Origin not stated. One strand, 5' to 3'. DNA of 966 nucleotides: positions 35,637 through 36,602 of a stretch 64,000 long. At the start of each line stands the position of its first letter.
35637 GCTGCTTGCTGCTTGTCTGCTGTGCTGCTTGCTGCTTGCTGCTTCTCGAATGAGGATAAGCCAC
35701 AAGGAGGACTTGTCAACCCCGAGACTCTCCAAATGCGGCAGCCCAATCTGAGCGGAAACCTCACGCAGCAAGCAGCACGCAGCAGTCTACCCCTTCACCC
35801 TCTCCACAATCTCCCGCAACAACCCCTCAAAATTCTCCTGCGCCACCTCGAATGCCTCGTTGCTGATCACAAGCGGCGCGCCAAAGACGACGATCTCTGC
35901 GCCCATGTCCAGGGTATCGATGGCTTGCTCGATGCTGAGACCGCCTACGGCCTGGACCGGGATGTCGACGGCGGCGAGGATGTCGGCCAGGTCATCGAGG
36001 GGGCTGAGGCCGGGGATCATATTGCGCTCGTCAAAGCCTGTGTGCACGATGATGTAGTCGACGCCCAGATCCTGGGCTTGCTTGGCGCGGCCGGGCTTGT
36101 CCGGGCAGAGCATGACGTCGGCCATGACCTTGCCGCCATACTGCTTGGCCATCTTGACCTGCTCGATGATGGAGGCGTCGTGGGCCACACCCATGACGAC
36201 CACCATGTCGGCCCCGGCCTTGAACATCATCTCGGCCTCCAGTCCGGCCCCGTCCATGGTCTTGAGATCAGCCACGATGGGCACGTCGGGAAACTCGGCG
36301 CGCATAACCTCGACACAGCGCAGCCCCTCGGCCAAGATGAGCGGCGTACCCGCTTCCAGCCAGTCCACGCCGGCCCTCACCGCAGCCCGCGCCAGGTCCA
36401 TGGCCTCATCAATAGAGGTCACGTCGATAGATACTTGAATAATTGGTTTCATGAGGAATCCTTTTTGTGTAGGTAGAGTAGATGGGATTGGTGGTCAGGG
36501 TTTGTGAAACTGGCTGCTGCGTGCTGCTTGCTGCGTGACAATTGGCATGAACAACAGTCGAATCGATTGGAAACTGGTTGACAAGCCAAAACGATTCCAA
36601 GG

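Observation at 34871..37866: Every internal intergenic gap of one operon is filled by a cassette bounded by the same 25-nt inverted repeat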

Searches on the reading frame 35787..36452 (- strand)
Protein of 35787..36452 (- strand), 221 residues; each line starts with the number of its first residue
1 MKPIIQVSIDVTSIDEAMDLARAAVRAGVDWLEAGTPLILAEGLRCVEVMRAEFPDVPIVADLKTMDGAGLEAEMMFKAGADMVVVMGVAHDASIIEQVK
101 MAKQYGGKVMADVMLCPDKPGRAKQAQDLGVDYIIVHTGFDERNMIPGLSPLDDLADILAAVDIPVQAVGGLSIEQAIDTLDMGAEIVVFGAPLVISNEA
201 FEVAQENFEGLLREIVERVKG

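Call 11: search_protein_families(library=pfam, proteins=[window:35787-36452:-])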
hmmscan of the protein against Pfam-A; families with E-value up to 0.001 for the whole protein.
window:35787-36452:- (221 aa): 5 families
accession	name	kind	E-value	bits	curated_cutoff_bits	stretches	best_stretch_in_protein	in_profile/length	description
PF00215.30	OMPdecase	-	1.2e-25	91.1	27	1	5-157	3-158/221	Orotidine 5'-phosphate decarboxylase / HUMPS family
PF13714.12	PEP_mutase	-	3.9e-05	23.8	31.5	0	75-136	165-220/240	Phosphoenolpyruvate phosphomutase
PF00107.32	ADH_zinc_N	-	5.6e-05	23.5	31.8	1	99-193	7-91/129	Zinc-binding dehydrogenase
PF03060.21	NMO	-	0.00018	21.5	28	0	123-200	149-231/331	Nitronate monooxygenase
PF02581.23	TMP-TENI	-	0.00035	20.4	27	0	122-188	107-174/180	Thiamine monophosphate synthase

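Call 12: search_protein_families(library=ncbifam, proteins=[window:35787-36452:-])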
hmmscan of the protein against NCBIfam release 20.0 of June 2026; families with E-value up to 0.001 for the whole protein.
window:35787-36452:- (221 aa): 12 families
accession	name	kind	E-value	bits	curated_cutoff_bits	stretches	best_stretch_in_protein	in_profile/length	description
NF005442.0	PRK07028.1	equivalog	8.6e-59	199.2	593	1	2-208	3-207/430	bifunctional hexulose-6-phosphate synthase/ribonuclease regulator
NF041755.1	RuMP_HxlAB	equivalog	8.7e-52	176.4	500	1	2-206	3-205/391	bifunctional 3-hexulose-6-phosphate synthase/6-phospho-3-hexuloisomerase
TIGR03128.2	RuMP_HxlA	equivalog_domain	8.8e-50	169.2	200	1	5-206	1-200/205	3-hexulose-6-phosphate synthase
NF009833.0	PRK13307.1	equivalog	1.1e-26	93.7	274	1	3-214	173-382/392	bifunctional 5,6,7,8-tetrahydromethanopterin hydro-lyase/3-hexulose-6-phosphate synthase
NF009832.1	PRK13306.1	subfamily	8.4e-24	84.2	250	1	2-183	2-182/215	3-dehydro-L-gulonate-6-phosphate decarboxylase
NF009831.0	PRK13305.1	equivalog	1.4e-20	73.6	294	1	2-205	3-205/220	3-keto-L-gulonate-6-phosphate decarboxylase UlaD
NF010386.0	PRK13813.1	equivalog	6.6e-12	45.5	208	1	4-204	6-206/216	orotidine 5'-phosphate decarboxylase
TIGR01740.1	pyrF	equivalog_domain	4.3e-06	26.6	92.3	1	7-110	3-107/216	orotidine-5'-phosphate decarboxylase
NF005819.0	PRK07695.1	equivalog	8.7e-06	25.5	251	1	123-213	108-198/205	thiazole tautomerase TenI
TIGR03151.1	enACPred_II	equivalog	3.5e-05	23.2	453.1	1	121-200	120-199/307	enoyl-[acyl-carrier-protein] reductase FabK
NF010344.0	PRK13771.1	subfamily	4.1e-05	22.7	349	1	83-191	165-255/334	putative alcohol dehydrogenase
TIGR01182.1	eda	subfamily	0.00024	20.5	156.05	1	4-217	10-202/204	bifunctional 4-hydroxy-2-oxoglutarate aldolase/2-dehydro-3-deoxy-phosphogluconate aldolase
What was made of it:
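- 35787..36452 (-): Operon gene 3, 3-hexulose-6-phosphate-synthase-like / OMP-decarboxylase family. PF00215, E = 1.2e-25; TIGR03128, E = 8.8e-50, below its cutoff (calls 11, 12)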

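Call 79: find_homologous_proteins(query=window:35790-36452:-, max_evalue=1e-40)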
Query window:35790-36452:- (221 aa): 7979 proteins with E <= 1e-40 among 8000 candidates; the best 120 are listed.
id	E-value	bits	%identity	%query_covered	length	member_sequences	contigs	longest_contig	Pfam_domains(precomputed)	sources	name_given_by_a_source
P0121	2.2e-134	464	100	100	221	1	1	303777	PF00215.31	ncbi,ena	-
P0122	5.3e-133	459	99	100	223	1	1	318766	PF00215.31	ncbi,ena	-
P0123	7.3e-133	459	99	100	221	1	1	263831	PF13714.13,PF00215.31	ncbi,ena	-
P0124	1.6e-132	457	98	100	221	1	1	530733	PF13714.13,PF00215.31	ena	-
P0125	4.2e-132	456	98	100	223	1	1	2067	PF00215.31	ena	-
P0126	1.3e-130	451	97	100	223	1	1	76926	PF03060.22,PF00215.31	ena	-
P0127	6.9e-123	426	93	99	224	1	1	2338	PF00215.31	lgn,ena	-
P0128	2.4e-118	411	88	100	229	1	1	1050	PF13714.13,PF03060.22,PF00215.31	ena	-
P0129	8.5e-117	406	87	99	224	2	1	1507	PF13714.13,PF00107.33,PF03060.22,PF00215.31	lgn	-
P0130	3.6e-114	398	84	100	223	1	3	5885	PF00215.31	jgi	jgi:3-hexulose-6-phosphate synthase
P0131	1.4e-113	396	84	100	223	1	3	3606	PF00215.31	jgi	jgi:3-hexulose-6-phosphate synthase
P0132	4.3e-113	394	83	100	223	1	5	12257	PF00215.31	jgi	jgi:3-hexulose-6-phosphate synthase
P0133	6.4e-113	393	83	99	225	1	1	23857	PF00107.33,PF00215.31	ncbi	-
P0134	6.5e-113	393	83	99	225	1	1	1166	PF00107.33,PF00215.31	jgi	jgi:3-hexulose-6-phosphate synthase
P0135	9.0e-113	393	83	100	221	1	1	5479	PF02581.24,PF00215.31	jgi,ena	jgi:3-hexulose-6-phosphate synthase/6-phospho-3-hexuloisomerase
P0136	9.1e-113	393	86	100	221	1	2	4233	PF00215.31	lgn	-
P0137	1.5e-112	392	83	100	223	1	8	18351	PF00215.31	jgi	jgi:3-hexulose-6-phosphate synthase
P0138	1.9e-112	392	83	100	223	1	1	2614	PF00215.31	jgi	jgi:3-hexulose-6-phosphate synthase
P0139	2.6e-112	391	85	100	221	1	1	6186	PF00107.33,PF00215.31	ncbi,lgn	-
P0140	3.2e-112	391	84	100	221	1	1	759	PF00215.31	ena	-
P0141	9.0e-112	390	83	100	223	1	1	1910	PF02581.24,PF00215.31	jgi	jgi:3-hexulose-6-phosphate synthase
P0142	1.1e-111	389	84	100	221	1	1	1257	PF00215.31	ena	-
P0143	1.1e-111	389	84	100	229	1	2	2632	PF00215.31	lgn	-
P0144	2.9e-111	388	83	99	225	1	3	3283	PF00107.33,PF00215.31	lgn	-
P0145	4.5e-111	387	83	100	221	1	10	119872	PF00215.31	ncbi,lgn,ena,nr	ncbi:MAG: orotidine 5'-phosphate decarboxylase / HUMPS family protein [Caldilineaceae bacterium]|nr:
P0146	4.7e-111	387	83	100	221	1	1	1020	PF00215.31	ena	-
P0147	5.3e-111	387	82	100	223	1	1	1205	PF00215.31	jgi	jgi:3-hexulose-6-phosphate synthase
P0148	6.8e-111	387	83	100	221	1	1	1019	PF00215.31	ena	-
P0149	9.4e-111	386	81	99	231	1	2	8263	PF00215.31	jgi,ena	jgi:3-hexulose-6-phosphate synthase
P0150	9.5e-111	386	83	100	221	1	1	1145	PF00215.31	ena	-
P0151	1.3e-110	386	83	100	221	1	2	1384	PF00215.31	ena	-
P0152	1.4e-110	386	83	100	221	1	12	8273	PF00215.31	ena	-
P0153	1.4e-110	386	83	100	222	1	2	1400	PF00215.31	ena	-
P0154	1.5e-110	386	82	99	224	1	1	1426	PF00215.31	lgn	-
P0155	1.8e-110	385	83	100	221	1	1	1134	PF00215.31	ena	-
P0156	1.9e-110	385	83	100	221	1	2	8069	PF00215.31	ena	-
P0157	1.9e-110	385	83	99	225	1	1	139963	PF00215.31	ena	-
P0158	2.0e-110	385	83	100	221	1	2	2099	PF00215.31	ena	-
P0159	2.4e-110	385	83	100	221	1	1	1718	PF00215.31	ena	-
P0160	2.5e-110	385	83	100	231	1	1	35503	PF00215.31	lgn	-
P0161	2.8e-110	385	82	100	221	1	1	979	PF00215.31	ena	-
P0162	2.9e-110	385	83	100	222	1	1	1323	PF00215.31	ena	-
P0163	3.0e-110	385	81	100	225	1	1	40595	PF00215.31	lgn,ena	-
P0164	3.3e-110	385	82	99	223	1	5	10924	PF00215.31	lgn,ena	-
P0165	3.6e-110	384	80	100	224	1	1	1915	PF00107.33,PF02581.24,PF00215.31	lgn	-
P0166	3.7e-110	384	82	100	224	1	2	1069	PF00215.31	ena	-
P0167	3.7e-110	384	81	100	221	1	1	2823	PF02581.24,PF00215.31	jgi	jgi:3-hexulose-6-phosphate synthase/6-phospho-3-hexuloisomerase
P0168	4.0e-110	384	83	100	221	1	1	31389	PF00215.31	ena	-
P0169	4.2e-110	384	83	100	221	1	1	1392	PF00215.31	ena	-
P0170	5.2e-110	384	83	100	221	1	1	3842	PF00215.31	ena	-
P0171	5.5e-110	384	82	100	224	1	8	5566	PF00215.31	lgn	-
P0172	6.4e-110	384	82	100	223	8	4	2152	PF00215.31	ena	-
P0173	7.1e-110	383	83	99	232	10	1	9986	PF00107.33,PF00215.31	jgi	jgi:3-hexulose-6-phosphate synthase/6-phospho-3-hexuloisomerase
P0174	7.8e-110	383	81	100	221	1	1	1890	PF00107.33,PF00215.31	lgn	-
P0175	7.9e-110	383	82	100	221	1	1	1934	PF00215.31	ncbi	-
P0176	9.7e-110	383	82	100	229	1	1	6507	PF00107.33,PF00215.31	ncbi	-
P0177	1.2e-109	383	82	100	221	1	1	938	PF00215.31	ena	-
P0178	1.3e-109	383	81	100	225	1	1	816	PF03060.22,PF00215.31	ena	-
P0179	1.5e-109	382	82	99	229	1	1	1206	PF00215.31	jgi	jgi:3-hexulose-6-phosphate synthase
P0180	1.6e-109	382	81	100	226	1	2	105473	PF00215.31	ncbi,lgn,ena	-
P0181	2.0e-109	382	82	100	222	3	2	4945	PF00215.31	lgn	-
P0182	2.3e-109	382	81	100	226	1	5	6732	PF00215.31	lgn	-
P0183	2.6e-109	382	83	99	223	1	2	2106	PF13714.13,PF03060.22,PF00215.31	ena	-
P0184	3.1e-109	381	82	100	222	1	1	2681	PF02581.24,PF00215.31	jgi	jgi:3-hexulose-6-phosphate synthase/6-phospho-3-hexuloisomerase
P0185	3.1e-109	381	82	100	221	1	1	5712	PF00215.31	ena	-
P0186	3.3e-109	381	81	100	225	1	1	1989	PF00107.33,PF03060.22,PF00215.31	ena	-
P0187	3.5e-109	381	81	100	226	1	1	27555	PF00215.31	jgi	-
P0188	3.8e-109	381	83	100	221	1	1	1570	PF00215.31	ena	-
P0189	3.9e-109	381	81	100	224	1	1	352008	PF00215.31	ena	-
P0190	4.7e-109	381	81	100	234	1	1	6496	PF00215.31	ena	-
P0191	4.9e-109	381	80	100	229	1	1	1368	PF00107.33,PF00215.31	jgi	jgi:3-hexulose-6-phosphate synthase/6-phospho-3-hexuloisomerase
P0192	4.9e-109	381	80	100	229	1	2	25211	PF00107.33,PF00215.31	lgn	-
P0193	5.2e-109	381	81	100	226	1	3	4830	PF00215.31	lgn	-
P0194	6.1e-109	380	81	100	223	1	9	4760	PF02581.24,PF00215.31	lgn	-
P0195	6.4e-109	380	81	100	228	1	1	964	PF00215.31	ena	-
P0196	8.1e-109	380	80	100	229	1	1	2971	PF00107.33,PF00215.31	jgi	jgi:3-hexulose-6-phosphate synthase/6-phospho-3-hexuloisomerase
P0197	1.2e-108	380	82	100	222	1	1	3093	PF02581.24,PF00215.31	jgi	jgi:3-hexulose-6-phosphate synthase/6-phospho-3-hexuloisomerase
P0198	1.3e-108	379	81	99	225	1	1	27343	PF02581.24,PF00215.31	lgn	-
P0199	1.8e-108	379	80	100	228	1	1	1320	PF00215.31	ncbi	-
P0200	1.9e-108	379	81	100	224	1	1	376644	PF00107.33,PF00215.31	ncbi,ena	-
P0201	2.3e-108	379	80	99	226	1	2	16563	PF02581.24,PF00215.31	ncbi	-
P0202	2.3e-108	379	80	100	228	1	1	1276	PF00107.33,PF00215.31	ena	-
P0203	2.3e-108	379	80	100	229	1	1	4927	PF00215.31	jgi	jgi:3-hexulose-6-phosphate synthase/6-phospho-3-hexuloisomerase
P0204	2.4e-108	379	80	100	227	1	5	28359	PF00107.33,PF02581.24,PF00215.31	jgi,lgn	-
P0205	2.4e-108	379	80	100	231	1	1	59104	PF00215.31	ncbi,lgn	-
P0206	2.5e-108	378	81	99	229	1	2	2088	PF00215.31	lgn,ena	-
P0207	2.5e-108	378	81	99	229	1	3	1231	PF00215.31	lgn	-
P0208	2.7e-108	378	81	99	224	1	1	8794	PF00215.31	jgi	-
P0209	2.8e-108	378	82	99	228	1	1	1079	PF00215.31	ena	-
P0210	2.8e-108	378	81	99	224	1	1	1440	PF00215.31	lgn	-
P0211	3.3e-108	378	79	99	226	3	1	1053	PF02581.24,PF00215.31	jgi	jgi:3-hexulose-6-phosphate synthase/6-phospho-3-hexuloisomerase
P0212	4.1e-108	378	81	100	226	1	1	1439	PF03060.22,PF00215.31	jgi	jgi:3-hexulose-6-phosphate synthase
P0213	4.3e-108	378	80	100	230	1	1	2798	PF00215.31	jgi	jgi:3-hexulose-6-phosphate synthase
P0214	4.4e-108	378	80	100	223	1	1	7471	PF02581.24,PF00215.31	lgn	-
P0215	4.6e-108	378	80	100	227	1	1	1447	PF03060.22,PF00215.31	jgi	-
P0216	5.1e-108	377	81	100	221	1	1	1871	PF00215.31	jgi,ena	-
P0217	5.3e-108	377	78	99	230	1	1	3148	PF00215.31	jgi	jgi:3-hexulose-6-phosphate synthase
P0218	5.7e-108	377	80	100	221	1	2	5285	PF00215.31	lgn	-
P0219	5.7e-108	377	81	100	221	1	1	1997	PF00215.31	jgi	jgi:3-hexulose-6-phosphate synthase/6-phospho-3-hexuloisomerase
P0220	6.6e-108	377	81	100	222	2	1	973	PF00215.31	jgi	jgi:3-hexulose-6-phosphate synthase/6-phospho-3-hexuloisomerase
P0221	8.0e-108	377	81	100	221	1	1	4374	PF02581.24,PF00215.31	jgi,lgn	jgi:3-hexulose-6-phosphate synthase/6-phospho-3-hexuloisomerase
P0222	8.7e-108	377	80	100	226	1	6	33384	PF00215.31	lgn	-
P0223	9.0e-108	377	80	100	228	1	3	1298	PF00215.31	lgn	-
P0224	1.3e-107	376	81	99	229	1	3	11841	PF00215.31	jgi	jgi:3-hexulose-6-phosphate synthase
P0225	1.4e-107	376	80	100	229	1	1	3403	PF00215.31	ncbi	-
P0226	1.5e-107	376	80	100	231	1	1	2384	PF00215.31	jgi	jgi:3-hexulose-6-phosphate synthase/6-phospho-3-hexuloisomerase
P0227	1.5e-107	376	80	100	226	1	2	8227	PF00215.31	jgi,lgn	jgi:3-hexulose-6-phosphate synthase/6-phospho-3-hexuloisomerase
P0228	1.5e-107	376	79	100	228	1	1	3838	PF00215.31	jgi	jgi:3-hexulose-6-phosphate synthase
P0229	1.5e-107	376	80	100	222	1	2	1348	PF01070.25,PF00215.31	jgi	jgi:3-hexulose-6-phosphate synthase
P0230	1.6e-107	376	79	100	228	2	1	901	PF00215.31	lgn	-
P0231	1.7e-107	376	80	100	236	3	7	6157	PF00215.31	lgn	-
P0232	1.7e-107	376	81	100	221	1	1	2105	PF02581.24,PF00215.31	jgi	jgi:3-hexulose-6-phosphate synthase/6-phospho-3-hexuloisomerase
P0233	1.8e-107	376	80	99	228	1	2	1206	PF03060.22,PF00215.31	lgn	-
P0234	1.9e-107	376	81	99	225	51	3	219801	PF13714.13,PF03060.22,PF00215.31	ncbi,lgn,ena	-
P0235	2.0e-107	376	81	100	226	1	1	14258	PF03060.22,PF00215.31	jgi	jgi:3-hexulose-6-phosphate synthase/6-phospho-3-hexuloisomerase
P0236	2.1e-107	375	79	100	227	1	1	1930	PF00215.31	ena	-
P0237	2.2e-107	375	81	100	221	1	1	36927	PF00215.31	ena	-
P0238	2.7e-107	375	80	100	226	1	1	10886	PF03060.22,PF00215.31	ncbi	-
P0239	2.7e-107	375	81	100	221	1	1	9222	PF00215.31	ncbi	-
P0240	2.7e-107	375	81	100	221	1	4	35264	PF02581.24,PF00215.31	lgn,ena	-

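Call 80: find_encoding_contigs(protein=P0124, flank=3500, max_places=1)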
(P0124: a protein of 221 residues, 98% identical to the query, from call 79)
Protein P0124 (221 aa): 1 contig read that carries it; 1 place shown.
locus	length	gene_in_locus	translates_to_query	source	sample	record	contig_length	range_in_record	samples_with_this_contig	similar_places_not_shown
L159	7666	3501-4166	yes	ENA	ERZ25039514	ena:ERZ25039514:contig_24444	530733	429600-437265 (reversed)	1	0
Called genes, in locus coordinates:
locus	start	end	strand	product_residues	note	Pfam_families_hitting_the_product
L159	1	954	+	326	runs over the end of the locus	-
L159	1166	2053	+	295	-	PF01261:AP_endonuc_2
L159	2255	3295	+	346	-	PF08240:ADH_N, PF16912:Glu_dehyd_C, PF00107:ADH_zinc_N, PF13602:ADH_zinc_N_2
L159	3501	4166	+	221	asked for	PF00215:OMPdecase, PF13714:PEP_mutase (faint)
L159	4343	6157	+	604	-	PF05635:23S_rRNA_IVP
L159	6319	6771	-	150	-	PF00072:Response_reg (weak)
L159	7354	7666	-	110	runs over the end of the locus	-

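Call 81: find_encoding_contigs(protein=P0126, flank=3500, max_places=1)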
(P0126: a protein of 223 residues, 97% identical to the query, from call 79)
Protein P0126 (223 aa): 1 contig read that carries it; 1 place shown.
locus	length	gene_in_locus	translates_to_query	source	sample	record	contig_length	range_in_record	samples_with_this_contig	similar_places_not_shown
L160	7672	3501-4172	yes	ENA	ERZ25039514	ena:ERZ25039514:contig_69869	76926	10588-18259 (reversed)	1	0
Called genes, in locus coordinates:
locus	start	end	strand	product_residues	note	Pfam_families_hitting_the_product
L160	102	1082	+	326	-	-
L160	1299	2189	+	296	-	PF01261:AP_endonuc_2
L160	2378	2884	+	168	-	PF08240:ADH_N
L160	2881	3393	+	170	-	PF16912:Glu_dehyd_C, PF00107:ADH_zinc_N, PF13602:ADH_zinc_N_2 (weak)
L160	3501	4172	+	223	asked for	PF00215:OMPdecase, PF03060:NMO (faint)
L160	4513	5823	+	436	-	-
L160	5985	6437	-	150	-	PF00072:Response_reg (weak)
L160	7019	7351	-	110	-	-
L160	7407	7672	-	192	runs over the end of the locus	PF17248:DUF5317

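Call 82: find_encoding_contigs(protein=P0145, flank=3500, max_places=1)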
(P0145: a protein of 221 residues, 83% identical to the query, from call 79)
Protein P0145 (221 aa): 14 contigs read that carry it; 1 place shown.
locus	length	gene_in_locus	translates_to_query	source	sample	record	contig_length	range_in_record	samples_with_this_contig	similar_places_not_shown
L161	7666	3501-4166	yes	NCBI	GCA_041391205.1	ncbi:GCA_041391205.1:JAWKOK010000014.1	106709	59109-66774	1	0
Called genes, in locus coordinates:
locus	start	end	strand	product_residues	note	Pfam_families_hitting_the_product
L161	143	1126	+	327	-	PF08240:ADH_N, PF16912:Glu_dehyd_C (weak), PF00107:ADH_zinc_N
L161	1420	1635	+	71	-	-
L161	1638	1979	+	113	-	PF01261:AP_endonuc_2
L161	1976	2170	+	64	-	PF01261:AP_endonuc_2 (weak)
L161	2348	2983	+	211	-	PF08240:ADH_N, PF00107:ADH_zinc_N (weak)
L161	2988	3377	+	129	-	PF00107:ADH_zinc_N, PF13602:ADH_zinc_N_2, PF16912:Glu_dehyd_C (faint)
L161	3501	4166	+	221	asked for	PF00215:OMPdecase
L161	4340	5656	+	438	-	-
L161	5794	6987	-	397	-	PF02746:MR_MLE_N, PF13378:MR_MLE_C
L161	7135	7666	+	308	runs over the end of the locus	PF08450:SGL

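Call 83: find_encoding_contigs(protein=P0157, flank=3500, max_places=1)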
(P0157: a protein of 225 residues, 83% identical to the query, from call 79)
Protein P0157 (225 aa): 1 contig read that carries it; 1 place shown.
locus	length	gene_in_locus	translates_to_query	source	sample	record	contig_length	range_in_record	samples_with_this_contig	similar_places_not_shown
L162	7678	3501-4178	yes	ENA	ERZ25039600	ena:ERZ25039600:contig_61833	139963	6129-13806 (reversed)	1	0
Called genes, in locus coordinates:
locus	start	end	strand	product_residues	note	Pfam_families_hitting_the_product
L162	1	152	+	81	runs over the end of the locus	-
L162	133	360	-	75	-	-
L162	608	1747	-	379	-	PF01547:SBP_bac_1 (weak)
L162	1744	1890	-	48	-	-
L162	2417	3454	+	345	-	PF08240:ADH_N, PF16912:Glu_dehyd_C, PF00107:ADH_zinc_N, PF13602:ADH_zinc_N_2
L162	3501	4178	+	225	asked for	PF00215:OMPdecase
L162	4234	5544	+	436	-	-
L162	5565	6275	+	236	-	PF00106:adh_short, PF08659:KR, PF13561:adh_short_C2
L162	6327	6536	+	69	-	-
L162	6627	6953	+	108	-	-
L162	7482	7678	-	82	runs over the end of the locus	-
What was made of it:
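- On Integron attC sites: The genes form a conserved catabolic operon with the same order in several lineages (calls 80-83).
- The operon exists without them in L162 (call 83).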

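Call 91: find_encoding_contigs(protein=P0121, flank=1000, max_places=2)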
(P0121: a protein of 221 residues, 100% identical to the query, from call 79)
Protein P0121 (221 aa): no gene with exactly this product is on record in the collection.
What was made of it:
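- Tried and rejected: The look-up by exact protein failed (call 91).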
